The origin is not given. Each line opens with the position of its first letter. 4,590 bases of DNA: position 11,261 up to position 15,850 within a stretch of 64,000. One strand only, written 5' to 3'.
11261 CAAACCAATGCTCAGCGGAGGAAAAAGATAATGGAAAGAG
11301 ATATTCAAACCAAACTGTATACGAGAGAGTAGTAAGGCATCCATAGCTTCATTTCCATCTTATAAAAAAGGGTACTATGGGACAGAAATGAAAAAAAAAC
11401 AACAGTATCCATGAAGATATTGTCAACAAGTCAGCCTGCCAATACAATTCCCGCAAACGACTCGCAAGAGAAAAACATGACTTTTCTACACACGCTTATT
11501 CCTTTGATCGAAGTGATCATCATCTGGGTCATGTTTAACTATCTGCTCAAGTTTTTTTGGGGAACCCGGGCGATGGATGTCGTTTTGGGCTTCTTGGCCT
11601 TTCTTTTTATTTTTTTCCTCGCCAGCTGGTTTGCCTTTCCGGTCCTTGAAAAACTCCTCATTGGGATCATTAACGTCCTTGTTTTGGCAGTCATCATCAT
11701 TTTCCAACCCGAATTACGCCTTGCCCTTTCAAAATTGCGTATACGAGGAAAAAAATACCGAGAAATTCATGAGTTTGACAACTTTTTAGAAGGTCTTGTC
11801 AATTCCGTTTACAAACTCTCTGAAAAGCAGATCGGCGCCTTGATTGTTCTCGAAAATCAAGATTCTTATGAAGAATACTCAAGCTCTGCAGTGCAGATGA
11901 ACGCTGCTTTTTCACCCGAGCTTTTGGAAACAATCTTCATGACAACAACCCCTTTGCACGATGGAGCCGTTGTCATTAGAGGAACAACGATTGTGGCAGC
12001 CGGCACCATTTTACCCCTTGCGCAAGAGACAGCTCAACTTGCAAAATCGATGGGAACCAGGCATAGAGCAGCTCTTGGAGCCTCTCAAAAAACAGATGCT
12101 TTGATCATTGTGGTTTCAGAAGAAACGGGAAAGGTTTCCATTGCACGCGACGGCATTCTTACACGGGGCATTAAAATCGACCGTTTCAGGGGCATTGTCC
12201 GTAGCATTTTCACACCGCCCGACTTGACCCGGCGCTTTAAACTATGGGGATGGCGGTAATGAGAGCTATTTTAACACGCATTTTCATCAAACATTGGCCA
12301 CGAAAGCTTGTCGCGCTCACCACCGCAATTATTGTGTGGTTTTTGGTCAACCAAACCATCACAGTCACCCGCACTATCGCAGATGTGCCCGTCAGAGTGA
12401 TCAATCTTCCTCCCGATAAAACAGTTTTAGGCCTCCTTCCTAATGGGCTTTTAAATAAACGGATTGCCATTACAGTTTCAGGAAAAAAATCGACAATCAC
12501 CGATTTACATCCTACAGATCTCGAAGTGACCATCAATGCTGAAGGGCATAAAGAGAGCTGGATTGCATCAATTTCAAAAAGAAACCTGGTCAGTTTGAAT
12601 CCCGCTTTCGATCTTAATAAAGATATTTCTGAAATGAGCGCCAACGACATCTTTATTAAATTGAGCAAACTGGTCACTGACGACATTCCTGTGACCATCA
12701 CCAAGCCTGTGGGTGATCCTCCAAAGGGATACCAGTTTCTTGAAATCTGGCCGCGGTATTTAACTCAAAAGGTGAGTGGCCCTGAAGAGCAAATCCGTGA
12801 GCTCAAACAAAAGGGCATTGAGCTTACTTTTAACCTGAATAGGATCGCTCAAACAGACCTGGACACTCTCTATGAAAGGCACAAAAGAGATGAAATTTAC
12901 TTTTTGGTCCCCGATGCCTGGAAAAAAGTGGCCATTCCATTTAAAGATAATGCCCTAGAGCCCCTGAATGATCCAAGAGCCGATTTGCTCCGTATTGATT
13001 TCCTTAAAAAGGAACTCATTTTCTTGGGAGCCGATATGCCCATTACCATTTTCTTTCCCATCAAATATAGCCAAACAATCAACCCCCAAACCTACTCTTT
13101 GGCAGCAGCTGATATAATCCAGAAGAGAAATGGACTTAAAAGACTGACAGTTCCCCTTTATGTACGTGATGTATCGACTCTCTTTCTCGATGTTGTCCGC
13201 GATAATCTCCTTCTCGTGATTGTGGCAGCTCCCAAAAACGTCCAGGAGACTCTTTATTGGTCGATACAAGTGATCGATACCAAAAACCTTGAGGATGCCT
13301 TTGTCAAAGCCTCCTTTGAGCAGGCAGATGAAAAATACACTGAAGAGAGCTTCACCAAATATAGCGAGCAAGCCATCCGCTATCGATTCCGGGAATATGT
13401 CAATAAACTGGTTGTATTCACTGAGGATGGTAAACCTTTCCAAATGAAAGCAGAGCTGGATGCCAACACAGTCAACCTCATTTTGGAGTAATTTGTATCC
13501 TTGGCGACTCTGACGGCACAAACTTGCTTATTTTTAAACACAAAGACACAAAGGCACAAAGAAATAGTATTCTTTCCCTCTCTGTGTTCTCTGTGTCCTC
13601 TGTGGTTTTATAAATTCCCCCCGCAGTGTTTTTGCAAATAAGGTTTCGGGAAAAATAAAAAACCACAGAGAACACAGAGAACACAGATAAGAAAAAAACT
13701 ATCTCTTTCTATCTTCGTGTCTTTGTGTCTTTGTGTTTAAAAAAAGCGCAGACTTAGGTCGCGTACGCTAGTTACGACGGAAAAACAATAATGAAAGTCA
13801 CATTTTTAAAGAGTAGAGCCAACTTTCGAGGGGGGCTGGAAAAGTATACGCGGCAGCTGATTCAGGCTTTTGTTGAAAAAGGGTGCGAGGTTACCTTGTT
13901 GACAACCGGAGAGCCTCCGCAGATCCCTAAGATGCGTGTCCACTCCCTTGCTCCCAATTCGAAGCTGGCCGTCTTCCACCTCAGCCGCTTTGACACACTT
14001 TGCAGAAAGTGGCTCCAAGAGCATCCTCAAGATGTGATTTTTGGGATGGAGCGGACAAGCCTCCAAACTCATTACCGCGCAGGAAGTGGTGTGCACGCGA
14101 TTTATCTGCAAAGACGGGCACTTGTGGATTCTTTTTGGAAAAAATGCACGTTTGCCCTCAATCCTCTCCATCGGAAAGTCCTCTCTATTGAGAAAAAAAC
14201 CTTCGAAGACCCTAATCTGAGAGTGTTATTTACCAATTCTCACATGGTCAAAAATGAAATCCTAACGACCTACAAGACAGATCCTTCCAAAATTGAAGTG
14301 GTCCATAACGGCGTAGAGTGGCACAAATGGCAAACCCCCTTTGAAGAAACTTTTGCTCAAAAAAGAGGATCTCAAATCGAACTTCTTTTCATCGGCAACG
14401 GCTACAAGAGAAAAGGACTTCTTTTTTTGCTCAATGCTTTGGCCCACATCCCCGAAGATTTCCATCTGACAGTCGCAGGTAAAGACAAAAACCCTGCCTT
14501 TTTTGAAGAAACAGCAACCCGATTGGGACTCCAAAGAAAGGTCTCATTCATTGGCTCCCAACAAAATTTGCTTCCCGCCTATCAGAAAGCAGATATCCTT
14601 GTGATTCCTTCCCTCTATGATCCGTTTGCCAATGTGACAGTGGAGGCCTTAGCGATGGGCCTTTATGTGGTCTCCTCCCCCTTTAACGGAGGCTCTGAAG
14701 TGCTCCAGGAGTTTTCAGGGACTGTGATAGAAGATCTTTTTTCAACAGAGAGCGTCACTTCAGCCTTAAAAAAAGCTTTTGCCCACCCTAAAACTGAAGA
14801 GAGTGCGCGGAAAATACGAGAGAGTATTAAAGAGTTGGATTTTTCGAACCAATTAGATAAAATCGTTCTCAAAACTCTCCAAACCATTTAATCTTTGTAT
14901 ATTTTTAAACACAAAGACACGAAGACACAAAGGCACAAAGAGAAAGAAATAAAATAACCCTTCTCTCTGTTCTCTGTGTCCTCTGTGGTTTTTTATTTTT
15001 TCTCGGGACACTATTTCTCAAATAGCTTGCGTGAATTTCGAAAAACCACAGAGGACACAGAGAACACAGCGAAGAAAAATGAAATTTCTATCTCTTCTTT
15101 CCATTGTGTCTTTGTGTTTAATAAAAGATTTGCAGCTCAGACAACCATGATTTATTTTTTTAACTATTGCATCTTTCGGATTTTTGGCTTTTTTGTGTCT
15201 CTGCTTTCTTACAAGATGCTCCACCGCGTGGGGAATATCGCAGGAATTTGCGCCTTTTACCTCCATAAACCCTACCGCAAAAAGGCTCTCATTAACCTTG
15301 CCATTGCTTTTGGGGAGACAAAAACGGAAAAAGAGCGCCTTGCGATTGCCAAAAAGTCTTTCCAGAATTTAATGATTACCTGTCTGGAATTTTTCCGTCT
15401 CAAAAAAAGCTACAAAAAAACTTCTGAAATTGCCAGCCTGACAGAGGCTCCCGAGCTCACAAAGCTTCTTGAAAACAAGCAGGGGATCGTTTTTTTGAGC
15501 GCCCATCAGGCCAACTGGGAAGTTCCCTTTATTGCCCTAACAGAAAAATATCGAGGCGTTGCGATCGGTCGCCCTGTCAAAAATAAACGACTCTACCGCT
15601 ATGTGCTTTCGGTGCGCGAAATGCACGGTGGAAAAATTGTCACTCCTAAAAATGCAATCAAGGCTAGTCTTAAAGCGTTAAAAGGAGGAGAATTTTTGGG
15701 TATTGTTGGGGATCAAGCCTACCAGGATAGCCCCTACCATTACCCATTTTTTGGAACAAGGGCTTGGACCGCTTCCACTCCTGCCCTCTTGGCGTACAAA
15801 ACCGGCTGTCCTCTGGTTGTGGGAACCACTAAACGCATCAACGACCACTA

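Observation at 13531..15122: Glycosyltransferase gene bracketed by two oppositely oriented copies of a ~215-bp nested-palindrome (MITE-like) element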

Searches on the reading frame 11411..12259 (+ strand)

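Call 17: search_protein_families(library=ncbifam, proteins=[window:11411-12259:+])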
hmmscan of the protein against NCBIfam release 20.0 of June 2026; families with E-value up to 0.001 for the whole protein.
window:11411-12259:+ (282 aa): 5 families
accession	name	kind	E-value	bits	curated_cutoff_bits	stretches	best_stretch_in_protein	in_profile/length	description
TIGR00159.1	TIGR00159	equivalog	4.6e-59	199.8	188.8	1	22-253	4-236/254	diadenylate cyclase CdaA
NF038328.1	c-di-AMP_CdaS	exception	3.1e-43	147.6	225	1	120-250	58-187/191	sporulation-specific diadenylate cyclase CdaS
NF038327.1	c-di-AMP_CdaM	exception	1.3e-38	132.5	225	1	87-252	11-176/196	diadenylate cyclase CdaM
NF010009.0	PRK13482.1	equivalog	1.5e-10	40.8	201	1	138-246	31-134/357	DNA integrity scanning diadenylate cyclase DisA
NF041371.1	Diadnylcyc_Halo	equivalog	5.2e-07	29.3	430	1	183-250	193-261/270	diadenylate cyclase DacZ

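Call 18: search_protein_families(library=pfam, proteins=[window:11411-12259:+])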
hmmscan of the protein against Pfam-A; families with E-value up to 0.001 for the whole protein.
window:11411-12259:+ (282 aa): 1 family
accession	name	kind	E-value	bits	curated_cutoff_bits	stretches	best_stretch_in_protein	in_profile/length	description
PF02457.21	DAC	-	4.9e-42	142.7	27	1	131-248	2-117/119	DisA bacterial checkpoint controller nucleotide-binding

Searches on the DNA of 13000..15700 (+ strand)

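Call 12: search_rna_families(source=window, start=13000, end=15700, threshold=evalue, max_evalue=10)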
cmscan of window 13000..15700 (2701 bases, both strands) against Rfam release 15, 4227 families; matches with E-value up to 10: 38.
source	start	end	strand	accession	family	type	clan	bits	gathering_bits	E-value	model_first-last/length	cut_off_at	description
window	13571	13697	-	RF04134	MIR7504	Gene; miRNA;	-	49.6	83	1.6e-07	1-124/124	no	MIR7504 microRNA precursor family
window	13578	13691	+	RF03501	mir-3140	Gene; miRNA;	-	44.1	93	7.5e-07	1-90/90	no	mir-3140 microRNA precursor family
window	13575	13693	-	RF03578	mir-3910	Gene; miRNA;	-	44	95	4.3e-07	1-82/82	no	mir-3910 microRNA precursor family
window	13582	13686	-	RF04239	mir-4679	Gene; miRNA;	-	40.8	88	7.1e-06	1-75/75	no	mir-4679 microRNA precursor family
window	13573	13695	-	RF00961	mir-581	Gene; miRNA;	-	39.2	100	8.5e-06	1-89/89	no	mir-581 microRNA precursor family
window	14967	15067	+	RF00794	mir-42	Gene; miRNA;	CL00088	37.8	70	2.8e-06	1-102/102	no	mir-42 microRNA precursor family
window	14962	15072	-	RF03578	mir-3910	Gene; miRNA;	-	37.6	95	2.4e-05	1-82/82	no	mir-3910 microRNA precursor family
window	14960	15074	-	RF03872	MIR6426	Gene; miRNA;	-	37.2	96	4.1e-05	1-84/84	no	MIR6426 microRNA precursor family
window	14965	15069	+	RF04239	mir-4679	Gene; miRNA;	-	36.6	88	8.8e-05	1-75/75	no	mir-4679 microRNA precursor family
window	13570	13688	-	RF04067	mir-4520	Gene; miRNA;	-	33.7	90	4e-05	1-70/70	no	mir-4520 microRNA precursor family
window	13577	13691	-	RF03933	MIR6445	Gene; miRNA;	-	33.5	100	0.00031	1-117/117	no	MIR6445 microRNA precursor family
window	14973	15061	-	RF03861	mir-4484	Gene; miRNA;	-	32.7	90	0.0024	1-89/89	no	mir-4484 microRNA precursor family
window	13584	13684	+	RF00961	mir-581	Gene; miRNA;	-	31.3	100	0.0012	1-89/89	no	mir-581 microRNA precursor family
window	13583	13685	-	RF03590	mir-2009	Gene; miRNA;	-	30.3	90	0.00047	1-83/83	no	mir-2009 microRNA precursor family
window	14969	15065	+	RF00961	mir-581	Gene; miRNA;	-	29.3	100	0.0044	1-89/89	no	mir-581 microRNA precursor family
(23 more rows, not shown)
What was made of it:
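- On Rfam RNA families: The best was 49.6 bits against a threshold of 83 (call 12).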

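Call 52: search_dna_similar(query=window:13531-13745:+, collection=plasmids, mode=distant, max_evalue=0.01, max_rows=30)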
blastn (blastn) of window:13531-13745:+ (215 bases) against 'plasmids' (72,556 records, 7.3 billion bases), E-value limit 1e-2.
Records with a match: 4; places in all: 4; records where one place covers at least 80% of the query: 0.
Best place of each record, by identity: 80-90% 4.
By first word of the organism name: Nostoc 3; Anabaena 1.
By predicted mobility (MOB-suite, as given by PLSDB): conjugative 3; non-mobilizable 1.
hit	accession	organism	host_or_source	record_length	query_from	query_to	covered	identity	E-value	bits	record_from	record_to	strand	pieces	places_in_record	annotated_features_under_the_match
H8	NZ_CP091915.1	Nostoc sp. UHCC 0870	cell culture,Brackish water, ...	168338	41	86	21%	87.8%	1e-3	50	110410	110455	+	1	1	none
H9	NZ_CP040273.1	Nostoc sp. C052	Blasia pusilla,pure culture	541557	41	86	21%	87.8%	1e-3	50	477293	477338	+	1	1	none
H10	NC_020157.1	Anabaena cylindrica PCC 7122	water, most likely pond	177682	35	77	20%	88.4%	4e-3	49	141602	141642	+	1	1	none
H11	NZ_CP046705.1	Nostoc sp. ATCC 53789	-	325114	48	86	18%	89.7%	1e-3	50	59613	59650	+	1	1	caspase family protein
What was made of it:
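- Closest known: Small dispersed repeats. Same: The inner-arm module also occurs in Nostoc and Anabaena plasmids (call 52).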
